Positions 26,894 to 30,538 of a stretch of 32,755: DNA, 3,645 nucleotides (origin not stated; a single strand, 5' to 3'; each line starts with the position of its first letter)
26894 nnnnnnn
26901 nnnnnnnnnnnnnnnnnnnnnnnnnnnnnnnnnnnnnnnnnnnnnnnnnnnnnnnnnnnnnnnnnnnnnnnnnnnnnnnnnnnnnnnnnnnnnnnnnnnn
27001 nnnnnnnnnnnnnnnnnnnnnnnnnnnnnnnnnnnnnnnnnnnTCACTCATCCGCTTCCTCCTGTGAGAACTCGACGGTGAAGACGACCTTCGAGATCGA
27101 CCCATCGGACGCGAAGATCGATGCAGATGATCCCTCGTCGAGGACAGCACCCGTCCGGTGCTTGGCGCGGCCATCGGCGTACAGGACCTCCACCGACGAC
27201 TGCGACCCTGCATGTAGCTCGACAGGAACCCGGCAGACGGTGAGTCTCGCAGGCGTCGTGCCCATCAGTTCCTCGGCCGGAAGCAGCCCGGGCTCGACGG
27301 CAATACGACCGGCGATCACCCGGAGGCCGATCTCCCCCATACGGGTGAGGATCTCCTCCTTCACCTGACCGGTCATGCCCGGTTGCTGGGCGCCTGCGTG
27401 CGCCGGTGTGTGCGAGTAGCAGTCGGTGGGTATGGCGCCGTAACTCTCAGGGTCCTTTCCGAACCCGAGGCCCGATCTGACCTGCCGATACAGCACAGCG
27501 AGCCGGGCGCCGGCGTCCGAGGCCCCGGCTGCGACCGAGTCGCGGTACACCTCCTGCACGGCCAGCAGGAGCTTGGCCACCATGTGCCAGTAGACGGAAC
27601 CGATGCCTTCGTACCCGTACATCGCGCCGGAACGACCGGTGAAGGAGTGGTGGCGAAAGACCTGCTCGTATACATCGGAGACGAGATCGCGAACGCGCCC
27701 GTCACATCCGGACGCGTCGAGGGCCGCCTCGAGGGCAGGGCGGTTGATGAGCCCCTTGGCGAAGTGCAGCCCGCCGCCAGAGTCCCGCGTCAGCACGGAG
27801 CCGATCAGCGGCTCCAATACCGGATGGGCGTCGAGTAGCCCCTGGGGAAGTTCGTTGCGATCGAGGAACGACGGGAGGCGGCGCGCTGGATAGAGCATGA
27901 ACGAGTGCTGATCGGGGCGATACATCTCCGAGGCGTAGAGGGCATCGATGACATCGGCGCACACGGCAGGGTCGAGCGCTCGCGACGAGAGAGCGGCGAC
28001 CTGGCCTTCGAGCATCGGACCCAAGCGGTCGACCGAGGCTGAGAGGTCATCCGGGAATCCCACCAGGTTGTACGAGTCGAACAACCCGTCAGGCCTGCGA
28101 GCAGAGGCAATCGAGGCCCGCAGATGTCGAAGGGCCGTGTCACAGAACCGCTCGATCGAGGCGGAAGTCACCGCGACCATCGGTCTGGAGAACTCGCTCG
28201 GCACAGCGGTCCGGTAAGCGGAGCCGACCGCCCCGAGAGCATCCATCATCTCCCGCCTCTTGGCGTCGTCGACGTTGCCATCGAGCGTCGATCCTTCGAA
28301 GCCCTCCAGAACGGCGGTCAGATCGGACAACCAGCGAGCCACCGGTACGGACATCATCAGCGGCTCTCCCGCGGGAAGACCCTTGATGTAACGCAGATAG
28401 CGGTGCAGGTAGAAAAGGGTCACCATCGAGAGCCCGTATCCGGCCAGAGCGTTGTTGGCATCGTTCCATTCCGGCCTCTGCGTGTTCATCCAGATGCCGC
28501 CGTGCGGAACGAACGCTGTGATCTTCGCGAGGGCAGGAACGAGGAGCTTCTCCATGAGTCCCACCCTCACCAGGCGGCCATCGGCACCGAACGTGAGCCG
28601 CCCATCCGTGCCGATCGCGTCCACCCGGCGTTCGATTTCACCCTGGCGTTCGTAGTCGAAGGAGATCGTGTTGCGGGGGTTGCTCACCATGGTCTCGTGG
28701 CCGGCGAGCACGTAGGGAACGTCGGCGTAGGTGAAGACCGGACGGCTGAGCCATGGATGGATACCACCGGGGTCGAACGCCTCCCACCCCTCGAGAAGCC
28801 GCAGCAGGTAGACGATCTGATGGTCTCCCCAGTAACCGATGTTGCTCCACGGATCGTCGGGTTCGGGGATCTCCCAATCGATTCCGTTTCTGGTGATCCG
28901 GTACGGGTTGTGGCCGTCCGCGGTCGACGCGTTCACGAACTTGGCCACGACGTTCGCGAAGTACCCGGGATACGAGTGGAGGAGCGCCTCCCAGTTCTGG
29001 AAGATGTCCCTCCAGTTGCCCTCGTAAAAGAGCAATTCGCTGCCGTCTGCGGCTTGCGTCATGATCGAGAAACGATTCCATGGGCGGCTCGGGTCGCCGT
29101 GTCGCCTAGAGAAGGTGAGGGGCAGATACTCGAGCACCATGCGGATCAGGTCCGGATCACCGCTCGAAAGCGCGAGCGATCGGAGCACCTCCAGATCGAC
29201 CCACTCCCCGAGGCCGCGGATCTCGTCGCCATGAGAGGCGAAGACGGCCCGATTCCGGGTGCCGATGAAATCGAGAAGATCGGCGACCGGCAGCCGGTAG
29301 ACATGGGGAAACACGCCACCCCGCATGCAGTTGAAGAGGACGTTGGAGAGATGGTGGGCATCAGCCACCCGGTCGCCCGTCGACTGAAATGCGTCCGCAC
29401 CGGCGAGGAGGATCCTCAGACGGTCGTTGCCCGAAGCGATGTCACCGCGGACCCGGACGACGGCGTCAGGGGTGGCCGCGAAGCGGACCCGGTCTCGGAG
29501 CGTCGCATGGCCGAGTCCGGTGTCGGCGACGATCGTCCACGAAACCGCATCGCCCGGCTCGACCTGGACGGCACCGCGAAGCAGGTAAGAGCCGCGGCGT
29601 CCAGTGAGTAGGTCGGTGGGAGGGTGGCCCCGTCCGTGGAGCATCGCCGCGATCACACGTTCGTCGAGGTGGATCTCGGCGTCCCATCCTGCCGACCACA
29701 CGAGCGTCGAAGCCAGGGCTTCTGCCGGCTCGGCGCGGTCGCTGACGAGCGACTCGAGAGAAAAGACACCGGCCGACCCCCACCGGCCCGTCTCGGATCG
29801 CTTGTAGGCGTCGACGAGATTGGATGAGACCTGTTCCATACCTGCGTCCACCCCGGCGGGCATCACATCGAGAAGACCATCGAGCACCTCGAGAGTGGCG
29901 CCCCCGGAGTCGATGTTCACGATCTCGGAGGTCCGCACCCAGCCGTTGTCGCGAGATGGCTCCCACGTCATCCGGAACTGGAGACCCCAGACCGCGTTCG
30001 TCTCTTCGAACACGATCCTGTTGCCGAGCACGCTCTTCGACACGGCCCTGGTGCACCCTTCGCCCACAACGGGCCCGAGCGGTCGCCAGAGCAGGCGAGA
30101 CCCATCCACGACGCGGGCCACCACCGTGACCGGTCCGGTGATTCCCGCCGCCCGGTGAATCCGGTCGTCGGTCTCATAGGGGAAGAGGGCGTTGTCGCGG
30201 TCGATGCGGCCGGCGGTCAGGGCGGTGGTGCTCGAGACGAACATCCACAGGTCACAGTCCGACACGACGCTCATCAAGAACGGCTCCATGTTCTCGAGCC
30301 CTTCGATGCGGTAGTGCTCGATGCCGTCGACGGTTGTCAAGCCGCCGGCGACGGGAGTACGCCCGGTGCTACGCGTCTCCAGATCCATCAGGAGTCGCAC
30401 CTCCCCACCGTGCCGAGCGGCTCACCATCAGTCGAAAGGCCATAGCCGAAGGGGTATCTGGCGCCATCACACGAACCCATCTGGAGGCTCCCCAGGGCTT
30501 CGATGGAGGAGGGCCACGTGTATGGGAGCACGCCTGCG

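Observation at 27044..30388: Uncharacterised 1114-aa cytoplasmic protein translationally coupled between two GH3 genes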

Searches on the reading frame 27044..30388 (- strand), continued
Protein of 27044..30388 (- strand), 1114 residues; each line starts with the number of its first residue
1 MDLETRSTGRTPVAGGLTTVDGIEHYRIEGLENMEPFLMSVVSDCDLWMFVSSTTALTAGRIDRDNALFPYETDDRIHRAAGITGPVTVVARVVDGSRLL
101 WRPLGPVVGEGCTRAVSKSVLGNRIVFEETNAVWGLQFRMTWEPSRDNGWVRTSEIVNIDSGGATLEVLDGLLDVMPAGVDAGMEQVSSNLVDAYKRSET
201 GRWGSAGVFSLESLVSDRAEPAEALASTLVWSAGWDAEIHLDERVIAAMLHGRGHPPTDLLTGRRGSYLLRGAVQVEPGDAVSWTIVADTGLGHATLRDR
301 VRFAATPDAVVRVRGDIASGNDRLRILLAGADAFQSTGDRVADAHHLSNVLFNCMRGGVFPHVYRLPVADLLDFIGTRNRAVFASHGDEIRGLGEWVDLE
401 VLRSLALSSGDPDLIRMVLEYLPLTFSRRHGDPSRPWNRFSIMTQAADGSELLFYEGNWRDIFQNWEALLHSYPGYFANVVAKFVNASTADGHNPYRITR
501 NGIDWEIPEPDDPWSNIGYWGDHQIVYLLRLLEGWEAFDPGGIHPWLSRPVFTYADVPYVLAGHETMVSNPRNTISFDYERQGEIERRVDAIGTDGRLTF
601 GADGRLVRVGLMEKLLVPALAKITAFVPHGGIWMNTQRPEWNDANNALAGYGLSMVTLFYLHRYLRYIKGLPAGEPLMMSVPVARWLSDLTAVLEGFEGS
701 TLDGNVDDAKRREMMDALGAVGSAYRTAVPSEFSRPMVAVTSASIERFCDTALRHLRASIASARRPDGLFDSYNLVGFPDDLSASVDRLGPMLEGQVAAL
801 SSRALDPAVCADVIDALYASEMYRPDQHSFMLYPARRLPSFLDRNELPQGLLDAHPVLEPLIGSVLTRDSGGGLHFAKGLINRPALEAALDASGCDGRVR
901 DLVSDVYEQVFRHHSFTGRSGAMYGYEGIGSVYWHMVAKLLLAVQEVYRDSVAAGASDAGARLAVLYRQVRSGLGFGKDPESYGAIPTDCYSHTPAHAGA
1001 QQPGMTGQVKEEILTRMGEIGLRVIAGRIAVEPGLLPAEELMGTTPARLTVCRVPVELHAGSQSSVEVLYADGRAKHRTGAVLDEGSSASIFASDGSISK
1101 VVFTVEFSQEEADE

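Call 65: find_encoding_contigs(protein=P0134, flank=10000, max_places=3)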
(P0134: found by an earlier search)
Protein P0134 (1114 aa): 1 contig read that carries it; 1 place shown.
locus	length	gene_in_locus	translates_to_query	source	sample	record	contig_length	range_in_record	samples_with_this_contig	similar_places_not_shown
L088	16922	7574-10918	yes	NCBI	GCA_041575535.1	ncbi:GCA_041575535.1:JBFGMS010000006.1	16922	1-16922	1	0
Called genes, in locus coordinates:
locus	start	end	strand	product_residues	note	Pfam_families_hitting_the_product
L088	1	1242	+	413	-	?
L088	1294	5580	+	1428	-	PF03425:CBM_11, PF03160:Calx-beta, PF03935:SKN1_KRE6_Sbg1 (weak), PF00722:Glyco_hydro_16, PF03935:SKN1_KRE6_Sbg1 (weak), PF03425:CBM_11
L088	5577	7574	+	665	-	PF00933:Glyco_hydro_3, PF01915:Glyco_hydro_3_C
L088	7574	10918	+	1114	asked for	-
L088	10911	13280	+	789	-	PF00933:Glyco_hydro_3, PF01915:Glyco_hydro_3_C, PF07691:PA14 (weak), PF14310:Fn3-like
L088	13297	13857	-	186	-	-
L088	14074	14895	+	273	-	-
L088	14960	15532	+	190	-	PF01613:Flavin_Reduct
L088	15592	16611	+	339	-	PF02678:Pirin, PF05726:Pirin_C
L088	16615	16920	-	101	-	?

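Call 66: search_protein_families(library=pfam, proteins=[L088:1-1239:+, L088:1294-5577:+], max_evalue=0.01)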
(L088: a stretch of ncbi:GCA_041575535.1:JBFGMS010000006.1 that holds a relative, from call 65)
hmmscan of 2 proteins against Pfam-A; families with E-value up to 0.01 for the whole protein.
L088:1-1239:+ (413 aa): 3 families
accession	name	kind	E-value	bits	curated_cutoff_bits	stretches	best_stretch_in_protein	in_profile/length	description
PF00722.28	Glyco_hydro_16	-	8.6e-17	61.6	22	1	16-153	29-146/175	Glycosyl hydrolases family 16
PF03935.22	SKN1_KRE6_Sbg1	-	4.1e-10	39.1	30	1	117-218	363-459/501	Beta-glucan synthesis-associated protein SKN1/KRE6/Sbg1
PF18559.7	Exop_C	-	1.4e-05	25.4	26.1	1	285-411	32-155/155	Galactose-binding domain-like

L088:1294-5577:+ (1428 aa): 4 families
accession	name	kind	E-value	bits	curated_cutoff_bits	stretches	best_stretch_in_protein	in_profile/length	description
PF03425.19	CBM_11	-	4.8e-29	102.1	27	3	238-422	14-181/182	Carbohydrate binding domain (family 11)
PF00722.28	Glyco_hydro_16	-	3e-18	66.4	22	1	796-946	20-143/175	Glycosyl hydrolases family 16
PF03935.22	SKN1_KRE6_Sbg1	-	2.4e-14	53.1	30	2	912-993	363-454/501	Beta-glucan synthesis-associated protein SKN1/KRE6/Sbg1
PF03160.20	Calx-beta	-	1.1e-10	42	27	1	430-543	7-119/119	Calx-beta domain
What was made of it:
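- No transporter or regulator is seen within the operon, or within 5.2 kb upstream of the window edge (calls 65, 66).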

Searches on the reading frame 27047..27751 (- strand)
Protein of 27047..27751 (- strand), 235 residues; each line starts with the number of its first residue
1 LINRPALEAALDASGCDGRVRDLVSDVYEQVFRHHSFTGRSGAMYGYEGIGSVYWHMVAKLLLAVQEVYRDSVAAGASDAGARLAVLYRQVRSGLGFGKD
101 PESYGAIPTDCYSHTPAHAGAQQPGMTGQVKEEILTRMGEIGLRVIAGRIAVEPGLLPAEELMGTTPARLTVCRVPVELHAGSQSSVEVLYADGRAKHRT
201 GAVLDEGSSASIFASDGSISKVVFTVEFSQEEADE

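Call 19: search_solved_structures(query=window:27047-27751:-, max_evalue=0.001, show_alignments=1)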
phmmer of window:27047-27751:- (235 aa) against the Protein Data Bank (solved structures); distinct sequences matched with E-value up to 0.001: 1.
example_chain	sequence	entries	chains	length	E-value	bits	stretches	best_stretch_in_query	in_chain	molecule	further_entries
6hq6_A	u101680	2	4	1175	1.9e-47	165.2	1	23-163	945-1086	Bacterial beta-1,3-oligosaccharide phosphorylase | Beta-1,3-oligosaccharide phosphorylase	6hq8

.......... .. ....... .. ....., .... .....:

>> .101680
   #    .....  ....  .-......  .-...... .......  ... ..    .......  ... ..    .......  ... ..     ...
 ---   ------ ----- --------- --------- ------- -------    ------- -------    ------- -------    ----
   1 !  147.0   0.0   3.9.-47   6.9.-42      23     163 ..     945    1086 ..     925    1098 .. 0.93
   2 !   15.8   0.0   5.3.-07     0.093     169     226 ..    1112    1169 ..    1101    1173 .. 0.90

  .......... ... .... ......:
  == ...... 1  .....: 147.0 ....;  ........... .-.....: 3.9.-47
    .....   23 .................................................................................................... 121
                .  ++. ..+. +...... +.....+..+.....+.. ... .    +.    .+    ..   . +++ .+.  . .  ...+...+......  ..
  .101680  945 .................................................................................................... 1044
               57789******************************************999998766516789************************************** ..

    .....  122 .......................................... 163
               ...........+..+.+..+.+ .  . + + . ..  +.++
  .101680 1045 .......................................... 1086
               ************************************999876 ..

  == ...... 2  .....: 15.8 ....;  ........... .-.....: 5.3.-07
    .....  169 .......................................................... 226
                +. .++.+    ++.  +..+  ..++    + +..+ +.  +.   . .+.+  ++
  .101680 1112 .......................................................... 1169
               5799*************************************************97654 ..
